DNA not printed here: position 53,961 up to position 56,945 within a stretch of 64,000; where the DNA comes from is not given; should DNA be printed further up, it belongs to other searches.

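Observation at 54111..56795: UvrD/PcrA-type helicase with a DEDDh 3'-5' exonuclease domain inserted into the 2B region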

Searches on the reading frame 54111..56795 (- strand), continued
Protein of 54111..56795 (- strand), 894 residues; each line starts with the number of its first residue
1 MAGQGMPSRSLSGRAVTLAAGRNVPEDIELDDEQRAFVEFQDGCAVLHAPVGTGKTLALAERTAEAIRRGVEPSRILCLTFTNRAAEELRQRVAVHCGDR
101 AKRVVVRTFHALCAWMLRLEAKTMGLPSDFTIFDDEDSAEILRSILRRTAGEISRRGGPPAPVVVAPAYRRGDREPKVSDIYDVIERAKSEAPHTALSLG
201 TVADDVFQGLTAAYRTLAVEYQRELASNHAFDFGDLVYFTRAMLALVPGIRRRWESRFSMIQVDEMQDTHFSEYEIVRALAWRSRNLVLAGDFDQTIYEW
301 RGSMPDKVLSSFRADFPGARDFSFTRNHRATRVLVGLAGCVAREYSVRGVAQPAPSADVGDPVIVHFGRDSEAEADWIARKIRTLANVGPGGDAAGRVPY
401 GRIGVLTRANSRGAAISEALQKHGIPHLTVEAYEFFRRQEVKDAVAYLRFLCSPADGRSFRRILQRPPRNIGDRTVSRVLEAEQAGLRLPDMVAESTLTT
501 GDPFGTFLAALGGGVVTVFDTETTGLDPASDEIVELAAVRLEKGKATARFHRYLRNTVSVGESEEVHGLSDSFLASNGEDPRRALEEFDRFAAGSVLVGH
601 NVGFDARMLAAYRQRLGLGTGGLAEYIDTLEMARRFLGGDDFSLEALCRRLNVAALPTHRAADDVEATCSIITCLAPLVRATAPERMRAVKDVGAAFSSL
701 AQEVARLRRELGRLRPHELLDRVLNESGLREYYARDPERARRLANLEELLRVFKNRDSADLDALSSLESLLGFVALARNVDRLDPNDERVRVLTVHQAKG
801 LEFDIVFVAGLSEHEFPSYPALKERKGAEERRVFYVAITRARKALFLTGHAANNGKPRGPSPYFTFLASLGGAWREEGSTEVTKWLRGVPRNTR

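Call 62: search_protein_families(library=pfam, proteins=[L030:10493-12010:+, L030:7146-7976:+, L076:5074-5712:+, L076:5872-7005:+, L076:7005-7967:+, L076:10885-11181:+, L065:6224-7132:+, L065:7129-7779:-, L065:10505-11428:-], max_evalue=0.001)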
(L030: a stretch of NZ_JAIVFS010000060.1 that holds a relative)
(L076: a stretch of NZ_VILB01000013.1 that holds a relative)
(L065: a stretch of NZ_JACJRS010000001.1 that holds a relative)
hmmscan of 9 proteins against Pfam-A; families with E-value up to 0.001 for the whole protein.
L030:10493-12010:+ (505 aa): 1 family
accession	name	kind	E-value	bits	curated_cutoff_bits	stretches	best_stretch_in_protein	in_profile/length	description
PF00078.32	RVT_1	-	3.9e-13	50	29.6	1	138-299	43-192/205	Reverse transcriptase (RNA-dependent DNA polymerase)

L030:7146-7976:+ (276 aa): 1 family
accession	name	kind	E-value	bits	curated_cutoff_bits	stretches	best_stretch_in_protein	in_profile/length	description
PF04383.19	KilA-N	-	2.7e-21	75.9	23.8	1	11-109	7-104/107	KilA-N domain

L076:5074-5712:+ (212 aa): 1 family
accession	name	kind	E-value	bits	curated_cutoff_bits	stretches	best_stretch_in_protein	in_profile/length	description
PF01553.26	Acyltransferase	-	4.8e-30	104.5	23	1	33-156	3-132/132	Acyltransferase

L076:5872-7005:+ (377 aa): 1 family
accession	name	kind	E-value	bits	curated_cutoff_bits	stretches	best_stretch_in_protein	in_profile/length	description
PF09519.16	RE_HindVP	-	1e-156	521.5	25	1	37-370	1-332/332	HindVP restriction endonuclease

L076:7005-7967:+ (320 aa): 1 family
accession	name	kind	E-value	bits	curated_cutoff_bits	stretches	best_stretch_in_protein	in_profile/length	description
PF00145.23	DNA_methylase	-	3.7e-70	237.4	22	1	10-300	1-322/324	C-5 cytosine-specific DNA methylase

L076:10885-11181:+ (98 aa): 1 family
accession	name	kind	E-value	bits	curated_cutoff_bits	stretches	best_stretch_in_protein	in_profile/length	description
PF10052.14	DUF2288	-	1e-34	118.9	25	1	3-94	1-91/91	Protein of unknown function (DUF2288)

L065:6224-7132:+ (302 aa): 10 families
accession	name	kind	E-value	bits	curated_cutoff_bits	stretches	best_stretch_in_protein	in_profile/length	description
PF13649.12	Methyltransf_25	-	1.4e-24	87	27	1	108-204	1-97/97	Methyltransferase domain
PF08241.18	Methyltransf_11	-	3.1e-21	76.3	21.2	1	109-208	1-95/95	Methyltransferase domain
PF08242.18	Methyltransf_12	-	2.3e-17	63.9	30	1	109-205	1-97/98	Methyltransferase domain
PF13847.12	Methyltransf_31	-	1.1e-16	61.3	27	1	107-215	6-114/145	Methyltransferase domain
PF01209.24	Ubie_methyltran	-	9.5e-15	55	20.1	1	101-219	44-162/233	ubiE/COQ5 methyltransferase family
PF13489.12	Methyltransf_23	-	2e-13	50.8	27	1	102-251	20-162/164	Methyltransferase domain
PF05175.20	MTS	-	1e-12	48.5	23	1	97-228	23-156/170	Methyltransferase small domain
PF00891.24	Methyltransf_2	-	3.8e-09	36.6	22.3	1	106-210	64-166/210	O-methyltransferase domain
PF01135.25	PCMT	-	5.2e-05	23.5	20.3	1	105-204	74-174/210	Protein-L-isoaspartate(D-aspartate) O-methyltransferase (PCMT)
PF01728.25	FtsJ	-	0.0009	19.6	24.1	0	104-145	21-59/181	FtsJ-like methyltransferase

L065:7129-7779:- (216 aa): 1 family
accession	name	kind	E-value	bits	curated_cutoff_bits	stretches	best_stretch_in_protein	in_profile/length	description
PF08239.17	SH3_3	-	2.8e-08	34.3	27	1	139-200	2-50/54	Bacterial SH3 domain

L065:10505-11428:- (307 aa): 2 families
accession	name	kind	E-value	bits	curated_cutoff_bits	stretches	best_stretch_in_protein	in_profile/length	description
PF01545.26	Cation_efflux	-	1.3e-25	90.8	26.6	1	16-214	2-198/198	Cation efflux family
PF16916.11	ZT_dimer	-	1.6e-09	38.1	26.7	1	222-292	7-77/78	Dimerisation domain of Zinc Transporter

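Call 64: search_protein_families(library=padloc, proteins=[L030:10493-12010:+, L030:8001-10373:+, L086:8974-11460:+, L065:8052-10508:+], max_evalue=1e-10)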
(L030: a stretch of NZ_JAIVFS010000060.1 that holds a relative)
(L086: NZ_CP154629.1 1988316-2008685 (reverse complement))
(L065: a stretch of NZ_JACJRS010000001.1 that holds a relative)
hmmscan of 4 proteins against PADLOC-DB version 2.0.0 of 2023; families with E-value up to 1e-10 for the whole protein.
L030:10493-12010:+ (505 aa): 32 families (the best 25 are shown)
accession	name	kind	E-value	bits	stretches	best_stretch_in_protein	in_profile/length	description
PDLC03751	RT_UG14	-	6.3e-210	696.1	1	4-505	3-493/493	DRT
PDLC03748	Drt6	-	3.5e-76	255.1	1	26-445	5-386/511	DRT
PDLC02177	Drt4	-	4.8e-66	221.6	1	26-445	4-405/541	-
PDLC03752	Drt4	-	6.3e-65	218.2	1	18-465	3-405/467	DRT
PDLC02179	Drt4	-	1.6e-60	203.7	1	27-444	6-397/542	-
PDLC02178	Drt4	-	1e-59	200.8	1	13-444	6-412/506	-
PDLC03744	AbiP2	-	6e-55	185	1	81-475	78-445/489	DRT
PDLC02180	Drt4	-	4.1e-54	182.3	1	19-447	4-410/532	-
PDLC03769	RT_UG30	-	1.1e-45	154.1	1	26-321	7-292/493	DRT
PDLC03770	RT_UG31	-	2.5e-40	137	1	145-448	105-371/456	DRT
PDLC03784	Drt3b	-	9.3e-38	128.4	1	145-485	154-506/604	DRT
PDLC03743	AbiK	-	3e-35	120.4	1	158-449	139-425/546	DRT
PDLC02348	AbiK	-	1.3e-34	118.4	1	158-441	136-418/544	AbiK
PDLC02176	Drt3b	-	4.3e-31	106.2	1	156-302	174-324/651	-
PDLC03783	Drt8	-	2e-29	101.3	1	148-450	124-407/493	DRT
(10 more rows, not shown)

L030:8001-10373:+ (791 aa): 48 families (the best 25 are shown)
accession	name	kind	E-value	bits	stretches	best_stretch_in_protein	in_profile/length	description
PDLC03802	RTasHel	-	0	1064.3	1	1-791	5-653/675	DRT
PDLC00132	GajB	-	1.3e-86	289.6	2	2-404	4-414/625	UrvD helicase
PDLC00114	GajB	-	6e-84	280.8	2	2-406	8-414/635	UrvD helicase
PDLC00117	GajB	-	3.5e-65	218.6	2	3-383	17-390/604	UrvD helicase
PDLC00103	GajB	-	4.7e-55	185.6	2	5-400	20-406/612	UrvD helicase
PDLC00121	GajB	-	7.1e-51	171.4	1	4-370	8-360/565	UrvD helicase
PDLC00107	GajB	-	3.1e-48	162.8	2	4-369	18-372/587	UrvD helicase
PDLC00127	GajB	-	2.7e-47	159.6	1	1-333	8-329/594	UrvD helicase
PDLC00130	GajB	-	8.4e-43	144.5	2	5-289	8-289/589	UrvD helicase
PDLC00123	GajB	-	6.1e-42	141.9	2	193-364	163-326/540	UrvD helicase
PDLC00119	GajB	-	1.6e-40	137.6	2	17-292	18-302/565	UrvD helicase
PDLC00116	GajB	-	1.8e-40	137.2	1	180-385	133-335/557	UrvD helicase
PDLC00104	GajB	-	2.6e-37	126.8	1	5-365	7-317/574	UrvD helicase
PDLC00112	GajB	-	1.3e-35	121.1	1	3-290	8-295/581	UrvD helicase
PDLC00129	GajB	-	2.7e-35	120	1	4-359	15-364/594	UrvD helicase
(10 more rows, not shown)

L086:8974-11460:+ (828 aa): 34 families (the best 25 are shown)
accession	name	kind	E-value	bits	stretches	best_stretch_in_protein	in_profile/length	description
PDLC03802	RTasHel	-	8.9e-131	435.9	1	8-825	4-674/675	DRT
PDLC00114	GajB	-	3.2e-70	235.4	2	6-427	4-419/635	UrvD helicase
PDLC00132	GajB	-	6.1e-67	224.6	2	9-460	3-456/625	UrvD helicase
PDLC00117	GajB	-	8.9e-58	194.2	2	9-401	13-392/604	UrvD helicase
PDLC00107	GajB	-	2.6e-42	143.2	1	25-487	31-462/587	UrvD helicase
PDLC00121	GajB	-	9.7e-39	131.3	2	216-404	189-376/565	UrvD helicase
PDLC00127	GajB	-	3.7e-38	129.4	1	8-323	7-298/594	UrvD helicase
PDLC00103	GajB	-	5.5e-37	126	2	25-441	31-433/612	UrvD helicase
PDLC01247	DEDDh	-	2.7e-32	110.3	1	469-626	1-138/139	"CAS-I,CAS-II,CAS-III,CAS-IV,CAS-V,CAS-VI; associated"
PDLC00130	GajB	-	5e-31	105.6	2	9-398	3-374/589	UrvD helicase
PDLC00123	GajB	-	2.7e-30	103.5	2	230-384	177-330/540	UrvD helicase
PDLC00104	GajB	-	3.3e-30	103.4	1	220-427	156-365/574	UrvD helicase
PDLC00122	GajB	-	5.3e-29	99.5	1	21-410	15-335/502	UrvD helicase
PDLC00129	GajB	-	2.2e-27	93.9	1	29-396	32-385/594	UrvD helicase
PDLC00138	GajB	-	4.4e-26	89.7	1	8-379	3-373/581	UrvD helicase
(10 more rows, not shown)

L065:8052-10508:+ (818 aa): 42 families (the best 25 are shown)
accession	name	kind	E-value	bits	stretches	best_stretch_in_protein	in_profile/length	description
PDLC03802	RTasHel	-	1.3e-212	706.4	1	8-814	7-671/675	DRT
PDLC00132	GajB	-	1.9e-91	305.6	2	9-415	6-419/625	UrvD helicase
PDLC00114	GajB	-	4.6e-82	274.5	2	8-414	9-416/635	UrvD helicase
PDLC00117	GajB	-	7e-66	221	2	8-390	17-391/604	UrvD helicase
PDLC00121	GajB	-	1.3e-57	193.7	2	8-376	7-360/565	UrvD helicase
PDLC00107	GajB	-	3e-47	159.5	1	9-377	18-374/587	UrvD helicase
PDLC00103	GajB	-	5.1e-46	155.8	2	12-414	22-414/612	UrvD helicase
PDLC00127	GajB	-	2.7e-45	152.9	2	7-297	9-290/594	UrvD helicase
PDLC00130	GajB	-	2.7e-43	146.1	2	8-295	5-289/589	UrvD helicase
PDLC00123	GajB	-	5.4e-43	145.4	2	197-372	161-328/540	UrvD helicase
PDLC00122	GajB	-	8.5e-37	125.2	2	198-381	148-317/502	UrvD helicase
PDLC00104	GajB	-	1.6e-35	120.9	1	9-373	6-319/574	UrvD helicase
PDLC00119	GajB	-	5.7e-34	116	1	23-374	19-361/565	UrvD helicase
PDLC00116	GajB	-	3.5e-33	113.1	1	174-390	121-334/557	UrvD helicase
PDLC01247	DEDDh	-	2.3e-31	107.3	1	467-620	1-138/139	"CAS-I,CAS-II,CAS-III,CAS-IV,CAS-V,CAS-VI; associated"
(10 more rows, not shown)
